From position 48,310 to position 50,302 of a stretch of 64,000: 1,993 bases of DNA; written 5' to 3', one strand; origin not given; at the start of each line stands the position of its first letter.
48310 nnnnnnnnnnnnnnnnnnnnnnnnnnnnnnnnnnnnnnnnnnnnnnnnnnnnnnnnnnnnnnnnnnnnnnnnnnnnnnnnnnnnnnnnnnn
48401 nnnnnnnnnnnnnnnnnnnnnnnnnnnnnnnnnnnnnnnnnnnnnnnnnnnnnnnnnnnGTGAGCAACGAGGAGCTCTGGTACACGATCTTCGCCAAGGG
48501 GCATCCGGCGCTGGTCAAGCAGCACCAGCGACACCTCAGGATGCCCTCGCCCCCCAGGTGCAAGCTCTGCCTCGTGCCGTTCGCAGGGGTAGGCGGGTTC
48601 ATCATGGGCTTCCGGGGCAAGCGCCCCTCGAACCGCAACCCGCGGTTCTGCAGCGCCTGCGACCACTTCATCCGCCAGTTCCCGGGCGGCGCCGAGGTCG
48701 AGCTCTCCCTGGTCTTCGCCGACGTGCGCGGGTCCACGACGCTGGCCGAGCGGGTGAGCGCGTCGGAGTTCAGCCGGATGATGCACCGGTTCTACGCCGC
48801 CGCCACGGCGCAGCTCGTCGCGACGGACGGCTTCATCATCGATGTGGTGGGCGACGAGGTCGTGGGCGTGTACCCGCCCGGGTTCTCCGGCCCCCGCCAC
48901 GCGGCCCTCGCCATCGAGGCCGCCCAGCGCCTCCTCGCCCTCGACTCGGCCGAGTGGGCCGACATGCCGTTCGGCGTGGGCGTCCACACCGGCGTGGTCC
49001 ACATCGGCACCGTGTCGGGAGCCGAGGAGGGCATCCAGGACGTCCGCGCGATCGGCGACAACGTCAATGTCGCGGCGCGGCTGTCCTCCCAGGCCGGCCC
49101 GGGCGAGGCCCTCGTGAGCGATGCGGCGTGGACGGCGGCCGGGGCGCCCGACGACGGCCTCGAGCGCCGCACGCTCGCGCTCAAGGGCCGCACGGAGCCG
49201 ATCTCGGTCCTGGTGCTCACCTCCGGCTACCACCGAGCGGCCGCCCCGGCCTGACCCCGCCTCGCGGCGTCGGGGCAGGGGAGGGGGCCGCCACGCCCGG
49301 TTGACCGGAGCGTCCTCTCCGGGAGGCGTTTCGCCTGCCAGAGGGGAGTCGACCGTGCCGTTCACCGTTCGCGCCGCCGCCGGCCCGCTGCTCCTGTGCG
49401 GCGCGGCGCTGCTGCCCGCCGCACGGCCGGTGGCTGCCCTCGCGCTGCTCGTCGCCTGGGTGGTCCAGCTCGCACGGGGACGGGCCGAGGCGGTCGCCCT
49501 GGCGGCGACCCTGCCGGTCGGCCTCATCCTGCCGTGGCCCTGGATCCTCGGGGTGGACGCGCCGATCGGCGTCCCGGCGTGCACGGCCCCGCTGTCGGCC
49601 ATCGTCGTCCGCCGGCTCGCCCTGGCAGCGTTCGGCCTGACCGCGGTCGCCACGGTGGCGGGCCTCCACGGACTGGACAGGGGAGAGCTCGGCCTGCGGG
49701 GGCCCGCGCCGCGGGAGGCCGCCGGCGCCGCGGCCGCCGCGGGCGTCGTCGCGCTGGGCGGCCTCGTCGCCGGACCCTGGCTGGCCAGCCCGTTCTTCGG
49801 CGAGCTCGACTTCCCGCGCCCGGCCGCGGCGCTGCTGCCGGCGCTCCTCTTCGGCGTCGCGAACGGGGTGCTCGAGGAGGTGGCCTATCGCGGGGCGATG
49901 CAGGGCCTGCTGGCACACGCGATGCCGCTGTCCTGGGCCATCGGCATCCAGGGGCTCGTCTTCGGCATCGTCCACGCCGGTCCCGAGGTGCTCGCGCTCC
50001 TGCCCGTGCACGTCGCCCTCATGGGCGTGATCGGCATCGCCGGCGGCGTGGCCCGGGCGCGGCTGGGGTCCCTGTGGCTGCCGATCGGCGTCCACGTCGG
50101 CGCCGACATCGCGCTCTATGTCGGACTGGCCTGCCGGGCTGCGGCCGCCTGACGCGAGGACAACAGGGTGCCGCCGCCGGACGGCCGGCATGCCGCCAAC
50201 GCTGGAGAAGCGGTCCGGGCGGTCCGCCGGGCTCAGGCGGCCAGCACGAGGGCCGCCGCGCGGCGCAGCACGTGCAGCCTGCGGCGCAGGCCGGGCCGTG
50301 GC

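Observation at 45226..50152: Candidate undescribed cassette: Met/His-rich unknown protein + oversized PLP decarboxylase-like enzyme + zinc-ribbon nucleotide cyclase + CPBP protease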

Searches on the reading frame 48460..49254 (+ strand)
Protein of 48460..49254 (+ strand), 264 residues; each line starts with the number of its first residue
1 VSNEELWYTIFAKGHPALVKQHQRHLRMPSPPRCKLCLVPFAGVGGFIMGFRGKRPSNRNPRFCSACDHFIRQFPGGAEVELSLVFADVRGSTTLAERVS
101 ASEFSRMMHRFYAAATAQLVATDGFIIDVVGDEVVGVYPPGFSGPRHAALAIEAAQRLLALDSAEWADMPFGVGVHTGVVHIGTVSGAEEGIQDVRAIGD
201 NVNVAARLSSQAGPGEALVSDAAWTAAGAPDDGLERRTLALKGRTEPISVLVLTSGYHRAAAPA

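Call 5: search_protein_families(library=pfam, proteins=[window:48460-49254:+], max_evalue=0.1)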
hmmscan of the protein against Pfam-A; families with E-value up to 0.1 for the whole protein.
window:48460-49254:+ (264 aa): 1 family
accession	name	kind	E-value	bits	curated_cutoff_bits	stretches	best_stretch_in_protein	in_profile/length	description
PF00211.25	Guanylate_cyc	-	1.5e-10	41.4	21.9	1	82-226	9-154/183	Adenylate and Guanylate cyclase catalytic domain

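Call 6: search_protein_families(library=ncbifam, proteins=[window:48460-49254:+], max_evalue=0.1)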
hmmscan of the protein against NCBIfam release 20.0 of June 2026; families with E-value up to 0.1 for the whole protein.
window:48460-49254:+ (264 aa): 2 families
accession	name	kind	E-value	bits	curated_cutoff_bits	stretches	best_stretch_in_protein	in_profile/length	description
NF058673.1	LipAdnlyCyLipJMY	equivalog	2.3e-07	29.9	800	1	76-243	287-439/449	bifunctional lipase/adenylate cyclase LipJ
TIGR03903.1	TOMM_kin_cyc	equivalog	0.004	15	705.75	1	169-225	387-434/1267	TOMM system kinase/cyclase fusion protein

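Call 17: search_protein_families(library=padloc, proteins=[window:48460-49254:+], max_evalue=0.1)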
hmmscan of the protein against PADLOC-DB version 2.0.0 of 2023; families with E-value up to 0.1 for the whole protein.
window:48460-49254:+ (264 aa): 10 families
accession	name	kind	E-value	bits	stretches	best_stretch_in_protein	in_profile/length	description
PDLC02367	PycC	-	1.2e-12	45.7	1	76-224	38-189/226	-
PDLC02368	PycC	-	1.9e-09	35.5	1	74-214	37-184/234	-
PDLC00766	PycC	-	2.1e-08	31.9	1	77-224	39-192/232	Pycsar cyclase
PDLC02369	PycC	-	3.4e-08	31.4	1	84-226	49-190/248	-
PDLC00734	PycC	-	2.4e-06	24.9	1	84-209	192-321/374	Pycsar cyclase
PDLC00765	PycC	-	1.3e-05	22.4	1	85-225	261-410/477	Pycsar cyclase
PDLC00763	PycC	-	2.4e-05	21.9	1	84-223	56-203/268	Pycsar cyclase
PDLC02370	PycC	-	0.0018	15.7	1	85-135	85-135/340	-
PDLC00767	PycC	-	0.05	10.9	1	85-135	96-146/337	Pycsar cyclase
PDLC00764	PycC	-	0.059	10.3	0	85-136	98-149/449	Pycsar cyclase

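Call 43: find_related_loci(query=A2, collection=metagenome_contigs, flank=6000)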
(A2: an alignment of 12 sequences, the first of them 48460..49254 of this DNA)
Query A2 (264 aa) in metagenome_contigs; peptide patterns used: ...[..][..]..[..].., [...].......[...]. (x = any residue, [..] = any of these).
600 stretches matched a pattern (row limit reached: there are more); 572 encode a relative of the query (tblastn E <= 1e-3); the best 80 are kept; 80 distinct loci.
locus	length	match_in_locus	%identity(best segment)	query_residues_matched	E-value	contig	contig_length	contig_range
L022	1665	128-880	71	2-253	6e-129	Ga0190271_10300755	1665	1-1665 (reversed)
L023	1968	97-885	70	1-263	3e-117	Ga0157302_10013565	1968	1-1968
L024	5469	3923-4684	58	3-253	5e-93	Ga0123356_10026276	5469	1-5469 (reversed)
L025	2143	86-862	58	1-253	3e-95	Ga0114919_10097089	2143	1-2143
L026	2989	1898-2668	54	3-256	1e-89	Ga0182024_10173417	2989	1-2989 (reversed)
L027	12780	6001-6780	51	3-253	3e-82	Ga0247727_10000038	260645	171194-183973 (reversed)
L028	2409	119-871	53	4-253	3e-82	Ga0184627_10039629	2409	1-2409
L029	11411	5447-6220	51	4-259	1e-78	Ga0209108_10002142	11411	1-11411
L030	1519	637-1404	48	2-253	3e-83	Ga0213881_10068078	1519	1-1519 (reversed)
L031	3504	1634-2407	51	4-259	1e-78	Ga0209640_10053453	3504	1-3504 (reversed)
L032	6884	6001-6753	50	4-253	4e-77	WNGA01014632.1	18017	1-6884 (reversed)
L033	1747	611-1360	51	4-253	1e-80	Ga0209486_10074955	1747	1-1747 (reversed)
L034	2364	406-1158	50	4-253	5e-79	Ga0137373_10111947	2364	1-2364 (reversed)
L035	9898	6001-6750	51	4-253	3e-76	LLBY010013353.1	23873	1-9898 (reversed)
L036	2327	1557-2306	51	4-253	2e-78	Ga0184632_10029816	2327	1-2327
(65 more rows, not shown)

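Call 58: find_homologous_proteins(query=window:48460-49254:+, max_evalue=1e-20)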
Query window:48460-49254:+ (264 aa): 4345 proteins with E <= 1e-20 among 8000 candidates; the best 120 are listed.
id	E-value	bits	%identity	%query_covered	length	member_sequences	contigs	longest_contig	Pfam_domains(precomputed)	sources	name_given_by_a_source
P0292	3.6e-172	588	99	100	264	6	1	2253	PF00211.26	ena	-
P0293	2.6e-156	536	89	100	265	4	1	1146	PF00211.26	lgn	-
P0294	5.1e-127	440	76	100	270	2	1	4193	PF00211.26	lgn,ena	-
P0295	1.8e-126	439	73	99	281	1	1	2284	PF00211.26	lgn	-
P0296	3.5e-126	438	76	95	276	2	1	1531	PF00211.26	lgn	-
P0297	4.3e-126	437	77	95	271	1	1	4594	PF00211.26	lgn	-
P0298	6.4e-126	437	76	100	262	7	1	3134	PF00211.26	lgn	-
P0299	1.0e-125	436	77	94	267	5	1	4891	PF00211.26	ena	-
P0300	3.5e-125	434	77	94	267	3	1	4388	PF00211.26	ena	-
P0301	6.0e-124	430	75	95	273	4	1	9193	PF00211.26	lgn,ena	-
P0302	6.6e-123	427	74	96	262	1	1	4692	PF00211.26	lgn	-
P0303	7.2e-122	424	75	96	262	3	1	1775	PF00211.26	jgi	jgi:adenylate cyclase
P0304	9.8e-121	420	73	97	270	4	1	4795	PF00211.26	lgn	-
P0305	1.7e-119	416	73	95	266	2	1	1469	PF00211.26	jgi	jgi:adenylate cyclase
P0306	3.8e-119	415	71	100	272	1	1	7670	PF00211.26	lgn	-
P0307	2.0e-118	412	72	95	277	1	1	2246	PF00211.26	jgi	jgi:adenylate cyclase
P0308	1.7e-117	409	71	97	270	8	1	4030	PF00211.26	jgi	jgi:adenylate cyclase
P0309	1.9e-117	409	72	95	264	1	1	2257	PF00211.26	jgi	jgi:adenylate cyclase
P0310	3.0e-117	408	70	99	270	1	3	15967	PF00211.26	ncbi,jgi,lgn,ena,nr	ncbi:MAG TPA: adenylate/guanylate cyclase domain-containing protein [Gaiella sp.]|jgi:adenylate cycl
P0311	3.7e-117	408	72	94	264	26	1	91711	PF00211.26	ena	-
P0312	9.2e-117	407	73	97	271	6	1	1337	PF00211.26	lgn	-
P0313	1.5e-116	406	71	97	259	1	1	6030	PF00211.26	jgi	jgi:adenylate cyclase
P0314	2.8e-116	405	71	97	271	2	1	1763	PF00211.26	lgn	-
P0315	5.1e-116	404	73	97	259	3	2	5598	PF00211.26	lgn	-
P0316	1.3e-115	403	71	96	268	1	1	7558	PF00211.26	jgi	jgi:adenylate cyclase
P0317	4.5e-115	401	71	97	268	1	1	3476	PF00211.26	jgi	jgi:adenylate cyclase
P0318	1.0e-114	400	70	100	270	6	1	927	PF00211.26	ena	-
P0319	1.4e-114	400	71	97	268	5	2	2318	PF00211.26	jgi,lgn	jgi:adenylate cyclase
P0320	2.2e-114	399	71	97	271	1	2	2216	PF00211.26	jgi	jgi:adenylate cyclase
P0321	4.1e-114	398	76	89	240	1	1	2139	PF00211.26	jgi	jgi:adenylate cyclase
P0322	3.1e-113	395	71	97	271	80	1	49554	PF00211.26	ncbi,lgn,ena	-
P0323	3.2e-113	395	70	96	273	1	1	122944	PF00211.26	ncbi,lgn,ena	-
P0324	3.6e-113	395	71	97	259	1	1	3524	PF00211.26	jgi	jgi:adenylate cyclase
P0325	6.6e-113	394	70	97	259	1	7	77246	PF00211.26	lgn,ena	-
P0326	7.3e-113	394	72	96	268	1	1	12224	PF00211.26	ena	-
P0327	1.3e-112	393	68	100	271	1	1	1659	PF00211.26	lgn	-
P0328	1.0e-111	390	70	97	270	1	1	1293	PF00211.26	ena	-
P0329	4.9e-111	388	70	98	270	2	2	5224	PF00211.26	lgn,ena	-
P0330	6.6e-111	388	69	97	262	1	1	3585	PF00211.26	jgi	jgi:adenylate cyclase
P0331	2.9e-108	379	68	97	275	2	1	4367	PF00211.26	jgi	-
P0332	1.1e-107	377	68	95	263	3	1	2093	PF00211.26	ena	-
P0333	4.3e-106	372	66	97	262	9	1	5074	PF00211.26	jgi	-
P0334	4.4e-101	355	64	95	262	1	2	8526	PF00211.26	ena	-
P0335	4.7e-100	352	64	95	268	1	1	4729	PF00211.26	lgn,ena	-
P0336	9.2e-100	351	60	99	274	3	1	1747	PF00211.26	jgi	jgi:adenylate cyclase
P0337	9.7e-99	348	60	97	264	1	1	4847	PF00211.26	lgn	-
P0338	1.9e-98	347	62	95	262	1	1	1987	PF00211.26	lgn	-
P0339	2.2e-98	347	64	95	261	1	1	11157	PF00211.26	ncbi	-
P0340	8.8e-98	345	61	97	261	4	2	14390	PF00211.26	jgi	jgi:adenylate cyclase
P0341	1.7e-97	344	64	97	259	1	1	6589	PF00211.26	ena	-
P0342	2.0e-97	343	61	97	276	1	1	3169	PF00211.26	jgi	jgi:adenylate cyclase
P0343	3.9e-97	342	59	96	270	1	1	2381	PF00211.26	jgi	jgi:adenylate cyclase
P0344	7.2e-97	342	63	94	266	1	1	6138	PF00211.26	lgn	-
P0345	8.6e-97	341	60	95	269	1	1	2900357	PF00211.26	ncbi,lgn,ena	-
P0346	2.0e-96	340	59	94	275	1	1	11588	PF00211.26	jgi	jgi:adenylate cyclase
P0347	5.6e-96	339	59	95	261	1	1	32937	PF00211.26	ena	-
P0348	2.0e-95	337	60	95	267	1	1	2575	PF00211.26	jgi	jgi:adenylate cyclase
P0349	2.1e-95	337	60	95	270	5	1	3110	PF00211.26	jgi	jgi:adenylate cyclase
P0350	2.1e-95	337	60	98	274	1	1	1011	PF00211.26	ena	-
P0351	5.6e-95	335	60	95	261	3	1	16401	PF00211.26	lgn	-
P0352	1.1e-94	334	60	95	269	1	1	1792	PF00211.26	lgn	-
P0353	2.1e-94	334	61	95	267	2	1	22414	PF00211.26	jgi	jgi:adenylate cyclase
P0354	2.1e-94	334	58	95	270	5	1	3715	PF00211.26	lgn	-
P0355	3.4e-94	333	61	96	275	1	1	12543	PF00211.26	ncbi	-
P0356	9.1e-94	331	58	95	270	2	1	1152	PF00211.26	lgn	-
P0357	1.7e-93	331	60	98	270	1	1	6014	PF00211.26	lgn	-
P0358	2.3e-93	330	58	96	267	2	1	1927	PF00211.26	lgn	-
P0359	1.1e-92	328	58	95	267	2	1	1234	PF00211.26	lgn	-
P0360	1.9e-92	327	59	95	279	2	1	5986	PF00211.26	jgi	jgi:adenylate cyclase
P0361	1.9e-92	327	59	95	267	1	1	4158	PF00211.26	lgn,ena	-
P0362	2.4e-92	327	59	97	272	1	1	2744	PF00211.26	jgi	jgi:adenylate cyclase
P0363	4.3e-92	326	57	96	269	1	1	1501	PF00211.26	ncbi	-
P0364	8.1e-92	325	57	96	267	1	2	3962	PF00211.26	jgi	jgi:adenylate cyclase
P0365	9.9e-92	325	57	95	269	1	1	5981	PF00211.26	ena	-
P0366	1.4e-91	324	56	98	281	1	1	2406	PF00211.26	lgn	-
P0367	1.9e-91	324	57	96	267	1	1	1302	PF00211.26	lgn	-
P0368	3.9e-91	323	55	97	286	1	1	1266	PF00211.26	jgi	jgi:adenylate cyclase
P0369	8.7e-91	322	60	96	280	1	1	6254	PF00211.26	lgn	-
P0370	9.1e-91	322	59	95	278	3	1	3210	PF00211.26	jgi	jgi:adenylate cyclase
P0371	1.3e-90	321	56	100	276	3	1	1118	PF00211.26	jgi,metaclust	metaclust:\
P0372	1.5e-90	321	58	95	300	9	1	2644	PF00211.26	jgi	jgi:adenylate cyclase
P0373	3.0e-90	320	59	96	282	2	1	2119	PF00211.26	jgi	jgi:adenylate cyclase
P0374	4.5e-90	319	59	92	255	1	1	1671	PF00211.26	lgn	-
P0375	6.4e-90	319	58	95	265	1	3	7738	PF00211.26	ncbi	-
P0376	1.0e-89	318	57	95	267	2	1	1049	PF00211.26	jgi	jgi:adenylate cyclase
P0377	1.1e-89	318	57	95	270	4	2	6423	PF00211.26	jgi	jgi:adenylate cyclase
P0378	1.1e-89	318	57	96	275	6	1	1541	PF00211.26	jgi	jgi:adenylate cyclase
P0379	1.3e-89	318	56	95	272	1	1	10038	PF00211.26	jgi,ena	-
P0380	1.4e-89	318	55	96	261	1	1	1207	PF00211.26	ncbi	-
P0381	3.1e-89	317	59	94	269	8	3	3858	PF00211.26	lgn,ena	-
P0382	5.9e-89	316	57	95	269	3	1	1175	PF00211.26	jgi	jgi:adenylate cyclase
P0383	6.4e-89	316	56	98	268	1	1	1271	PF00211.26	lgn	-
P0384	9.0e-89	315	58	95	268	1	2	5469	PF00211.26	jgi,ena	-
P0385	9.1e-89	315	55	99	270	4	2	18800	PF00211.26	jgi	jgi:adenylate cyclase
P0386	1.4e-88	314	59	93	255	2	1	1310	PF00211.26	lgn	-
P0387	1.8e-88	314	55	96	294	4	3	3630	PF00211.26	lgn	-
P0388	2.0e-88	314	57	95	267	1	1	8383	PF00211.26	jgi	jgi:adenylate cyclase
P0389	2.0e-88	314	57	96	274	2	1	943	PF00211.26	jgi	jgi:adenylate cyclase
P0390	5.4e-88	313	55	95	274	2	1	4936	PF00211.26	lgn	-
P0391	7.0e-88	312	59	94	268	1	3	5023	PF00211.26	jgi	jgi:adenylate cyclase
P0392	2.4e-87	310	58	96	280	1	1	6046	PF00211.26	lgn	-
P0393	3.4e-87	310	56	95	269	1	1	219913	PF00211.26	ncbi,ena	-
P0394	3.6e-87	310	54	96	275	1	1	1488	PF00211.26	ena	-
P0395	4.8e-87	309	58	95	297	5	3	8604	PF00211.26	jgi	jgi:adenylate cyclase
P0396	5.0e-87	309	57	95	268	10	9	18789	PF00211.26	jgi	jgi:adenylate cyclase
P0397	1.5e-86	308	57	97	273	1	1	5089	PF00211.26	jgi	jgi:adenylate cyclase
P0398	1.5e-86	308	55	94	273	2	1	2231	PF00211.26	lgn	-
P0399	2.3e-86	307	54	96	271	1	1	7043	PF00211.26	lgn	-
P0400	2.3e-86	307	57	96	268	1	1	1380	PF00211.26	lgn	-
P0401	2.4e-86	307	54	95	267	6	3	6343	PF00211.26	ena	-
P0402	2.9e-86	307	54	95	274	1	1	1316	PF00211.26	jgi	jgi:adenylate cyclase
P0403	4.0e-86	306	54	95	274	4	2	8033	PF00211.26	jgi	-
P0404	6.5e-86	306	55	95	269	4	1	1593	PF00211.26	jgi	jgi:adenylate cyclase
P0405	1.0e-85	305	56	95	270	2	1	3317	PF00211.26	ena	-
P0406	1.1e-85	305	58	92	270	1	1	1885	PF00211.26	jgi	jgi:adenylate cyclase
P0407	1.3e-85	305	54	95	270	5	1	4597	PF00211.26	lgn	-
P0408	1.5e-85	304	55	96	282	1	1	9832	PF00211.26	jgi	jgi:adenylate cyclase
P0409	4.7e-85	303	54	96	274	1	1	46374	PF00211.26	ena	-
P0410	8.0e-85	302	54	95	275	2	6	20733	PF00211.26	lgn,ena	-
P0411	1.2e-84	302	53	95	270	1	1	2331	PF00211.26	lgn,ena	-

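Call 64: predict_structure(alignment_id=A3)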
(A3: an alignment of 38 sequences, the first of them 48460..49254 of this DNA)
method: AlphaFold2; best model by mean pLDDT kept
length: 264 residues; sequences in the alignment: 38
mean_pLDDT: 91.5   pTM: 0.89
mean pLDDT of the five models: 91.5, 89.5, 88.6, 88.1, 87.1
residues with pLDDT >= 90: 214; 70-90: 42; 50-70: 6; < 50: 2
segments of 3 or more residues with pLDDT < 50: none
pLDDT, mean of each block of 10 residues (from residue 1): 93 95 87 90 92 93 95 96 96 93 94 92 84 94 96 96 82 97 88 92 96 95 96 93 94 80 49
secondary structure, 60 per line:
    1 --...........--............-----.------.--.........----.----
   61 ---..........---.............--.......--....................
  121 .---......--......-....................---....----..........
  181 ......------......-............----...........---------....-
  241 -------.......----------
elements in order: H3-13 H16-27 H43-51 H65-73 E77-89 H92-98 H101-121 E125-130 E133-138 H140-159 H163-166 E171-186 E193-198 H200-211 E216-220 H221-226 E236-239 E248-254

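Call 70: fold_search(model_id=the predicted structure, library=pdb)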
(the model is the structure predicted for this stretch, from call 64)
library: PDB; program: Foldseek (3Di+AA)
matches with E <= 10: 711; with E <= 0.001: 188
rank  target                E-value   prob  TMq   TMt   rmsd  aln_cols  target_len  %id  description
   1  1wc1_C                1.4e-15  1.00  0.62  0.84   2.3       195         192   23  Soluble adenylyl cyclase CyaC from S. platensis in complex with Rp- ATPalphaS (released 2004-12-20)
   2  1wc0_B                1.4e-15  1.00  0.60  0.79   2.7       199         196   23  Soluble adenylyl cyclase CyaC from S. platensis in complex with alpha, beta-methylene-ATP (released 2004-12-20)
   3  1wc3_B                1.5e-15  1.00  0.60  0.80   2.6       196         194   23  Soluble adenylyl cyclase CyaC from S. platensis in complex with alpha, beta-methylene-ATP and Strontium (released 2004-12-20)
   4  1wc1_B                1.6e-15  1.00  0.61  0.81   3.4       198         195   23  Soluble adenylyl cyclase CyaC from S. platensis in complex with Rp- ATPalphaS (released 2004-12-20)
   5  2w01_C                2.8e-15  1.00  0.60  0.79   2.4       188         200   20  Crystal structure of the guanylyl cyclase Cya2 (released 2008-09-30)
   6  1wc4_B                2.8e-15  1.00  0.60  0.79   2.7       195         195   24  Soluble adenylyl cyclase CyaC from S. platensis in complex with alpha, beta-methylene-ATP and Europium (released 2004-12-20)
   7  2w01_B                3.0e-15  1.00  0.60  0.80   2.5       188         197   20  Crystal structure of the guanylyl cyclase Cya2 (released 2008-09-30)
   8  1wc1_A                3.9e-15  1.00  0.63  0.83   2.3       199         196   23  Soluble adenylyl cyclase CyaC from S. platensis in complex with Rp- ATPalphaS (released 2004-12-20)
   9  1wc0_A                3.9e-15  1.00  0.60  0.79   2.7       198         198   24  Soluble adenylyl cyclase CyaC from S. platensis in complex with alpha, beta-methylene-ATP (released 2004-12-20)
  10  2w01_D                5.2e-15  1.00  0.61  0.80   2.4       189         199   20  Crystal structure of the guanylyl cyclase Cya2 (released 2008-09-30)
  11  1wc5_D                5.2e-15  1.00  0.62  0.83   2.4       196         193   24  Soluble adenylyl cyclase CyaC from S. platensis in complex with alpha, beta-methylene-ATP in presence of bicarbonate (released 2004-12-20)
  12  2bw7_B                5.9e-15  1.00  0.62  0.83   2.4       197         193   23  A novel mechanism for adenylyl cyclase inhibition from the crystal structure of its complex with catechol estrogen (released 2005-07-20)
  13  1wc4_A                6.3e-15  1.00  0.60  0.79   2.7       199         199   24  Soluble adenylyl cyclase CyaC from S. platensis in complex with alpha, beta-methylene-ATP and Europium (released 2004-12-20)
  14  2w01_A                9.1e-15  1.00  0.61  0.80   2.1       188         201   20  Crystal structure of the guanylyl cyclase Cya2 (released 2008-09-30)
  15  1wc5_A                1.8e-14  1.00  0.61  0.82   2.5       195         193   23  Soluble adenylyl cyclase CyaC from S. platensis in complex with alpha, beta-methylene-ATP in presence of bicarbonate (released 2004-12-20)
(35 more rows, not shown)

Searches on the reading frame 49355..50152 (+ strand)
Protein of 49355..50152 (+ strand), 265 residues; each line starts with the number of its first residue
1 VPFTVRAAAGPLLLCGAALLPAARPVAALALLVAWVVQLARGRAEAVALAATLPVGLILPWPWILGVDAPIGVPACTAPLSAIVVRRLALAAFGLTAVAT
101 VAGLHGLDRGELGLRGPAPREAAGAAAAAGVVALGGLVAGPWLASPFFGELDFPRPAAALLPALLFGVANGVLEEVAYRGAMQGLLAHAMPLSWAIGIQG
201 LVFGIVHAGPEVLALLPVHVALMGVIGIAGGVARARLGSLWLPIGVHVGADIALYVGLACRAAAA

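Call 5: search_protein_families(library=pfam, proteins=[window:49355-50152:+], max_evalue=0.1)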
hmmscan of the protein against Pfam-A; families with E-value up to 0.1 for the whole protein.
window:49355-50152:+ (265 aa): 1 family
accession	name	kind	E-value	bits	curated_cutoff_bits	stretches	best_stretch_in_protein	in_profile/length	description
PF02517.21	Rce1-like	-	6.6e-15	55.6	22.4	1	158-252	3-92/93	Type II CAAX prenyl endopeptidase Rce1-like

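Call 6: search_protein_families(library=ncbifam, proteins=[window:49355-50152:+], max_evalue=0.1)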
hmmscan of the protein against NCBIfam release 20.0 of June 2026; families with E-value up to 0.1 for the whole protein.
window:49355-50152:+ (265 aa): 3 families
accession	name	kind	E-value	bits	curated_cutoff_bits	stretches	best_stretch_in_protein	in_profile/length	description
NF041647.1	ABC_perm_CPBP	equivalog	5.6e-08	32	435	1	92-248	460-624/636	ABC transporter permease subunit/CPBP intramembrane protease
NF040589.1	CPBP_Synerg_MrtS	equivalog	5.2e-07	30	130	1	148-247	59-156/170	Synerg-CTERM system glutamic-type intramembrane protease MrtS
NF033192.3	CPBP_JDVT_MrtJ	equivalog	0.00094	19.8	75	1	169-251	7-92/98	JDVT-CTERM system glutamic-type intramembrane protease MrtJ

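Call 17: search_protein_families(library=padloc, proteins=[window:49355-50152:+], max_evalue=0.1)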
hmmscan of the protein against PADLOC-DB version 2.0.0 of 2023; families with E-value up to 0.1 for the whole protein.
window:49355-50152:+ (265 aa): 0 families
